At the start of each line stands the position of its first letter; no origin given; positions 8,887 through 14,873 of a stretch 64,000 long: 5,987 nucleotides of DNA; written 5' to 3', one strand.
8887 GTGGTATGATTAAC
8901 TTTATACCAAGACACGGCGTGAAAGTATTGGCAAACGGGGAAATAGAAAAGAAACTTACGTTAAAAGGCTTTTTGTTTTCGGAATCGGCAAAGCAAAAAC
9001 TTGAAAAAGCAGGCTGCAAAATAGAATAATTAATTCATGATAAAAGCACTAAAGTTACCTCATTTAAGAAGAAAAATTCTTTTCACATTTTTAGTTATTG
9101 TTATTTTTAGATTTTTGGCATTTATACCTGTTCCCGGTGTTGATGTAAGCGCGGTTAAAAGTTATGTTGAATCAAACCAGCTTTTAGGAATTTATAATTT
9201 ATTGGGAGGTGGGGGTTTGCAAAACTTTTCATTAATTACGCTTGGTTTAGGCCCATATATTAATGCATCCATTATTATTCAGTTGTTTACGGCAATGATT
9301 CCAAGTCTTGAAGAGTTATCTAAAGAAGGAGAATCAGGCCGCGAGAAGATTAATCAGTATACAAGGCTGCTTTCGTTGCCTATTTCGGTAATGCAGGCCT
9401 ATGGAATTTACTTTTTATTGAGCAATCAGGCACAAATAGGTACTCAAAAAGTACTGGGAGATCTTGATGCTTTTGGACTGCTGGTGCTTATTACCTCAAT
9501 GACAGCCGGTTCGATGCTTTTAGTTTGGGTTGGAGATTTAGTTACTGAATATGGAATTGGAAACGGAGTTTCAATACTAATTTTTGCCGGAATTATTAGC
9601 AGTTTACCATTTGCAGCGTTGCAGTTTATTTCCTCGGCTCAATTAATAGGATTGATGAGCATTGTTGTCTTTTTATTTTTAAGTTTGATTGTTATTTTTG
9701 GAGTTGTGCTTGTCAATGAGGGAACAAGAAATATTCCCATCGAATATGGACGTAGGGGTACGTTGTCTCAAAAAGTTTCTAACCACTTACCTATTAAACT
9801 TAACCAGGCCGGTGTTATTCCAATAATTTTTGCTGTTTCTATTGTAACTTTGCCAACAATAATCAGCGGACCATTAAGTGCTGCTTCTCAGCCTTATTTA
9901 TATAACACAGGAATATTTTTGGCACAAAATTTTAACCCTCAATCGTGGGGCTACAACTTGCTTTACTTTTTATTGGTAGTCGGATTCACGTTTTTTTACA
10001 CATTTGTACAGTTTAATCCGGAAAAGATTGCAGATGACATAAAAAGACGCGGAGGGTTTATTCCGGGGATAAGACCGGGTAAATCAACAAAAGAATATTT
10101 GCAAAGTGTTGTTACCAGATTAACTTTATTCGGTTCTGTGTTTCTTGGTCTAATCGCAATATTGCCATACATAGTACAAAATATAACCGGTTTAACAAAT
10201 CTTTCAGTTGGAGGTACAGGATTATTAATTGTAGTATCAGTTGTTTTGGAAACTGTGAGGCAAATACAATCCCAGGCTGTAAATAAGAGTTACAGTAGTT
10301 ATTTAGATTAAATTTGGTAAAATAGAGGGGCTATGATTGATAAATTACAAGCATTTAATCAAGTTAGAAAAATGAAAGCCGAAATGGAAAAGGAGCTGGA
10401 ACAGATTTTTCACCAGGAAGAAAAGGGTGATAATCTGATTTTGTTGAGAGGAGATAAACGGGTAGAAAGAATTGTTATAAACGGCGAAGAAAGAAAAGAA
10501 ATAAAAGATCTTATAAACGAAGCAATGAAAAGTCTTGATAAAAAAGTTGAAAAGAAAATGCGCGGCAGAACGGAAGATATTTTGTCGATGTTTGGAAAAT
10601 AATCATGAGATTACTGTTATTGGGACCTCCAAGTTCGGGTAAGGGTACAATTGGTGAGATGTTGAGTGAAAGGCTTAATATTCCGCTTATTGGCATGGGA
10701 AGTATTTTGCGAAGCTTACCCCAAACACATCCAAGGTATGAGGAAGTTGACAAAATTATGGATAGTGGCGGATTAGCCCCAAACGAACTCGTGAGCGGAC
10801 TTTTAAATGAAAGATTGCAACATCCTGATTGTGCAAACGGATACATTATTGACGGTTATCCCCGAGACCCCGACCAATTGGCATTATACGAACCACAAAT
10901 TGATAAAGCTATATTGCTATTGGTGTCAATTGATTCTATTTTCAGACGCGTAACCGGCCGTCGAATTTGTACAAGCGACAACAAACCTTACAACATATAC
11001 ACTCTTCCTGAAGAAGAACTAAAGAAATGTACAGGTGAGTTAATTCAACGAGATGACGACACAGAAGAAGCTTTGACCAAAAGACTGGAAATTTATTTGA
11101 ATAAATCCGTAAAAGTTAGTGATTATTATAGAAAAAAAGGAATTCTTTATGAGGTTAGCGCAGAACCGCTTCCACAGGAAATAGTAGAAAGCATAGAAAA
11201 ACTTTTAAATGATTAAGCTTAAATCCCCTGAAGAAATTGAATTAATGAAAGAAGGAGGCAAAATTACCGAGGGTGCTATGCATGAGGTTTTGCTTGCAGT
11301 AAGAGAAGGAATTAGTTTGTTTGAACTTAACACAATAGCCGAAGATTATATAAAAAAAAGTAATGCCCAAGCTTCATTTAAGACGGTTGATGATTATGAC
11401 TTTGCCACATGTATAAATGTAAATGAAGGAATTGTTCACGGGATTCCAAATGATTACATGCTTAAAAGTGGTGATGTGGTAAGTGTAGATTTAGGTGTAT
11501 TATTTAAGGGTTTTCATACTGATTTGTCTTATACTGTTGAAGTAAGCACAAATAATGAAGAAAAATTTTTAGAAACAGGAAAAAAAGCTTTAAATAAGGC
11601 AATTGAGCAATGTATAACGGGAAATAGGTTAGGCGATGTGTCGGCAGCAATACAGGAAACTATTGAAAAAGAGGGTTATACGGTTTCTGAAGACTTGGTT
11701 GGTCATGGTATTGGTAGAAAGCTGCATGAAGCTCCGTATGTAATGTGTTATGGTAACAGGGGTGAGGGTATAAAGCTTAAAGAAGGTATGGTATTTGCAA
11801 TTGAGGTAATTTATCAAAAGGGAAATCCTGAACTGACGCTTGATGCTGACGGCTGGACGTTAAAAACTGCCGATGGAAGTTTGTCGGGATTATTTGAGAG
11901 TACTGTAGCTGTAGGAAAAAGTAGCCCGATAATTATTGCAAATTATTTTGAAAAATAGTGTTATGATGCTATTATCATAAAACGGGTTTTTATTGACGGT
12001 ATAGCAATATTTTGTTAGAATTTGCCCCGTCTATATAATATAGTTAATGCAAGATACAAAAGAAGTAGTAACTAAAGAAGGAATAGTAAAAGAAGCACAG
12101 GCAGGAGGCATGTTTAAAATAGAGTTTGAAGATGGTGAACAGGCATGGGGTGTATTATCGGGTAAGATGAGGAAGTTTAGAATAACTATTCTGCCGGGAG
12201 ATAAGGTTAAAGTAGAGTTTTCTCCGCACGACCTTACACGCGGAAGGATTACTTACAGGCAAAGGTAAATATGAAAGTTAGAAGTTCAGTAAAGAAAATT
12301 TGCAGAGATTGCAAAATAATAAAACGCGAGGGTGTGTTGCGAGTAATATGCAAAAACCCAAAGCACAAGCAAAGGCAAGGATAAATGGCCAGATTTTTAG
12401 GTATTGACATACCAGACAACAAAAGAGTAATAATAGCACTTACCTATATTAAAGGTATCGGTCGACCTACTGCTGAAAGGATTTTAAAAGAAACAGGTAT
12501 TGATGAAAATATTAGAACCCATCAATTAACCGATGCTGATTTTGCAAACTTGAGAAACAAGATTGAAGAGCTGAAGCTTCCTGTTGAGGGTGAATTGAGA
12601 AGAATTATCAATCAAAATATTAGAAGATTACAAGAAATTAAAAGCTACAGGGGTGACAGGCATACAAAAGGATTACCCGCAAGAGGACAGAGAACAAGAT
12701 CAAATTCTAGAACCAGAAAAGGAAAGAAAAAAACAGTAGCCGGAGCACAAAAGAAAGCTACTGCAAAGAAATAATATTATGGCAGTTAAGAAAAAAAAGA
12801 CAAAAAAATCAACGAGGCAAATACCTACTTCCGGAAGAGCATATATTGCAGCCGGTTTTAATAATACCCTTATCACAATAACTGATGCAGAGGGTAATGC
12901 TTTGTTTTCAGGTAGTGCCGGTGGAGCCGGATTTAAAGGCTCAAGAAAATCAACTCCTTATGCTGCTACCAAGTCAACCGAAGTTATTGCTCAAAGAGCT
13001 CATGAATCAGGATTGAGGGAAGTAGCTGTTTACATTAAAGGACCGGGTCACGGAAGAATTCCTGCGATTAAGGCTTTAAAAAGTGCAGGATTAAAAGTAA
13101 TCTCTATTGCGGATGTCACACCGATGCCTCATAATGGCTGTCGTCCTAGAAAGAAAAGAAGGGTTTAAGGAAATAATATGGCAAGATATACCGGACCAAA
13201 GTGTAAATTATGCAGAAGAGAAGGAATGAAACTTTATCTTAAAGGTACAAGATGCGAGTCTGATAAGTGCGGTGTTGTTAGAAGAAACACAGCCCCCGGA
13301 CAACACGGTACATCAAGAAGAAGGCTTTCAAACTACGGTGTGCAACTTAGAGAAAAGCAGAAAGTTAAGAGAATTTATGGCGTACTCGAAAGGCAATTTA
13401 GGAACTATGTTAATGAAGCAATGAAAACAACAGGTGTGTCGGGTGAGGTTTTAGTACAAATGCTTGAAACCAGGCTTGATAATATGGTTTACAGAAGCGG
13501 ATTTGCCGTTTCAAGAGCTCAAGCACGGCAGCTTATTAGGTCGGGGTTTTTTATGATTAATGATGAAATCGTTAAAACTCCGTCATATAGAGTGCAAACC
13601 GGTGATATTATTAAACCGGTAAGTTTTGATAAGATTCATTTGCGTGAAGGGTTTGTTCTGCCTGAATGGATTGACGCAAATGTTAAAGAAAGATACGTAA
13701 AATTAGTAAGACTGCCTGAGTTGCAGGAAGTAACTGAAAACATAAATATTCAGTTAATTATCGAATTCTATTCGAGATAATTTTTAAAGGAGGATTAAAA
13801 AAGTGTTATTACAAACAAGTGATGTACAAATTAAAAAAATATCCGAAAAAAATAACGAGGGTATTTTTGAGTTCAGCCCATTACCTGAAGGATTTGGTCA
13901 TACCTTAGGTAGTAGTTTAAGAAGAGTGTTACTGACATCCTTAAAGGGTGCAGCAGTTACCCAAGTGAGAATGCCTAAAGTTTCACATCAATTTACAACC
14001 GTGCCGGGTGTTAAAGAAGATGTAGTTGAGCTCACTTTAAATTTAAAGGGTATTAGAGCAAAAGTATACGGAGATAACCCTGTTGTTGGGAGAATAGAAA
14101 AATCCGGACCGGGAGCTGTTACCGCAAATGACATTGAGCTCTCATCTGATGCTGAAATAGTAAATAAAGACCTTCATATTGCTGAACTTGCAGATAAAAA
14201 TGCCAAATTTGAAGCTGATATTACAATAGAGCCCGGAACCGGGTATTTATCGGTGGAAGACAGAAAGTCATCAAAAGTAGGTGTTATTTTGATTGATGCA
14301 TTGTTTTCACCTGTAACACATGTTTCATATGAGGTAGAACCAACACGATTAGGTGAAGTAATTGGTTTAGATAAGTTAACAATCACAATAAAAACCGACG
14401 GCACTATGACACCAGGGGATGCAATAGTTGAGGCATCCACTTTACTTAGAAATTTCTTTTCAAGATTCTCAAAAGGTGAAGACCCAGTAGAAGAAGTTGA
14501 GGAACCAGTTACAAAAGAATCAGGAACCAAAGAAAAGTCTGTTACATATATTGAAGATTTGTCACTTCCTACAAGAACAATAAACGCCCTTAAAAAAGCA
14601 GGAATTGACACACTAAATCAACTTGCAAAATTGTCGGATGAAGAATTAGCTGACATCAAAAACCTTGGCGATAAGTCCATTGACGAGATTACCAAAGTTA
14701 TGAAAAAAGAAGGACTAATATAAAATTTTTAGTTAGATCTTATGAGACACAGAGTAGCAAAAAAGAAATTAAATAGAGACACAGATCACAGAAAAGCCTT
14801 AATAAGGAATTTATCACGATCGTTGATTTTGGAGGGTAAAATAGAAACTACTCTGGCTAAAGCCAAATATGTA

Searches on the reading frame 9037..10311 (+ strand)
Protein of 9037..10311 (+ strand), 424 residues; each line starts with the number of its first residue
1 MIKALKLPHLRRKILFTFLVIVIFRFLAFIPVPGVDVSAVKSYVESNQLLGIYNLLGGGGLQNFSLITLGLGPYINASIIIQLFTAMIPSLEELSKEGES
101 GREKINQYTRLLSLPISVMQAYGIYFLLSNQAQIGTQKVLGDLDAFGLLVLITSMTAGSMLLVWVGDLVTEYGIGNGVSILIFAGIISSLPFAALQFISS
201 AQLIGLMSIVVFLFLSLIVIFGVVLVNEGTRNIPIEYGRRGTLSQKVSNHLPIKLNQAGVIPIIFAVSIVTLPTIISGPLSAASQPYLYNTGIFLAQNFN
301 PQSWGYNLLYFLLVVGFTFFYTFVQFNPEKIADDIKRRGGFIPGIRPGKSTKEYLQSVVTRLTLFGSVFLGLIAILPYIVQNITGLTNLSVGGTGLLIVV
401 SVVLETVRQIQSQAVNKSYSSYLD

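Call 75: search_protein_families(library=pfam, proteins=[window:9037-10311:+], max_evalue=0.001)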
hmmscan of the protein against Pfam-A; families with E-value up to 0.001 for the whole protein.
window:9037-10311:+ (424 aa): 1 family
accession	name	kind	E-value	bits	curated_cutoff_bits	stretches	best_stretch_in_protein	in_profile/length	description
PF00344.25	SecY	-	3.4e-104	348.9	32.2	1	65-407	1-306/306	SecY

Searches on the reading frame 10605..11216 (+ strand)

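Call 75: search_protein_families(library=pfam, proteins=[window:10605-11216:+], max_evalue=0.001)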
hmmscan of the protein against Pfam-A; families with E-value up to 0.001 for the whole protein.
window:10605-11216:+ (203 aa): 4 families
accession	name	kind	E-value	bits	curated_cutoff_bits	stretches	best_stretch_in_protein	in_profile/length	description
PF00406.28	ADK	-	1.1e-27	97.4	26.8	1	5-179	1-150/151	Adenylate kinase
PF13207.12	AAA_17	-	4.2e-15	56.7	27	1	6-125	1-126/136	AAA domain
PF05191.20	ADK_lid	-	3.8e-05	23.9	26.6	1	119-151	1-36/36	Adenylate kinase, active site lid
PF13238.12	AAA_18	-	0.00021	22.2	29.4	0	4-88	2-83/128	AAA domain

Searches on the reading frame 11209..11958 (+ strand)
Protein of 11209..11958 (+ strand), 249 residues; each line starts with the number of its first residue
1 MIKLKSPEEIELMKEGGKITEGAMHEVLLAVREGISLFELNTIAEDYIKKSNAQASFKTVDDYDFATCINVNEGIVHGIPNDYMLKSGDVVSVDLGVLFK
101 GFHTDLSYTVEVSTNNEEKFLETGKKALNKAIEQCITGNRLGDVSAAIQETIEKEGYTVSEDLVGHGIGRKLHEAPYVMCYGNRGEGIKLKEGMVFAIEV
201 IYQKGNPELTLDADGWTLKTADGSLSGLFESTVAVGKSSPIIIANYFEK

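Call 75: search_protein_families(library=pfam, proteins=[window:11209-11958:+], max_evalue=0.001)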
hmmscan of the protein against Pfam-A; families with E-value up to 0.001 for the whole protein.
window:11209-11958:+ (249 aa): 1 family
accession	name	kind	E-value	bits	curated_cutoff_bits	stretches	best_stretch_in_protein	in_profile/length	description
PF00557.29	Peptidase_M24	-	4.2e-41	141.4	23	1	11-204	1-193/208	Metallopeptidase family M24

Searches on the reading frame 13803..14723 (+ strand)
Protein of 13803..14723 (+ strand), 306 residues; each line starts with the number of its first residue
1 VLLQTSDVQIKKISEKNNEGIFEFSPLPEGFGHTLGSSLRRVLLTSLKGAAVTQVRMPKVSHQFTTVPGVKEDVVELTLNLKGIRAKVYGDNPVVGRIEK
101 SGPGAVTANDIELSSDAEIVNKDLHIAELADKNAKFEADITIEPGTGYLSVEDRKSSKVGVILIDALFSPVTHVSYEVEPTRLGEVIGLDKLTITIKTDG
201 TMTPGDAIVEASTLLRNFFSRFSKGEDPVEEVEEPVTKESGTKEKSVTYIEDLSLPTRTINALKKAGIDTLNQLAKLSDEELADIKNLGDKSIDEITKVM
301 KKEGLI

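Call 75: search_protein_families(library=pfam, proteins=[window:13803-14723:+], max_evalue=0.001)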
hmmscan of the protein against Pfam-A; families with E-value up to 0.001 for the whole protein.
window:13803-14723:+ (306 aa): 5 families
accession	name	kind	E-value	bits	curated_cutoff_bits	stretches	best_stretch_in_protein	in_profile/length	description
PF01000.31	RNA_pol_A_bac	-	8.5e-26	90.9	33.9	1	55-169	1-119/119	RNA polymerase Rpb3/RpoA insert domain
PF03118.21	RNA_pol_A_CTD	-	4.4e-19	68.4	23.8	1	239-301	4-66/67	Bacterial RNA polymerase, alpha chain C terminal domain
PF01193.29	RNA_pol_L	-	4e-16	58.9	24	1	26-217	2-72/74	RNA polymerase Rpb3/Rpb11 dimerisation domain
PF14520.12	HHH_5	-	3.6e-05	24.6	27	1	259-297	14-52/57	Helix-hairpin-helix domain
PF13656.11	RNA_pol_L_2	-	0.0003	20.9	27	0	190-223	40-73/75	RNA polymerase Rpb3/Rpb11 dimerisation domain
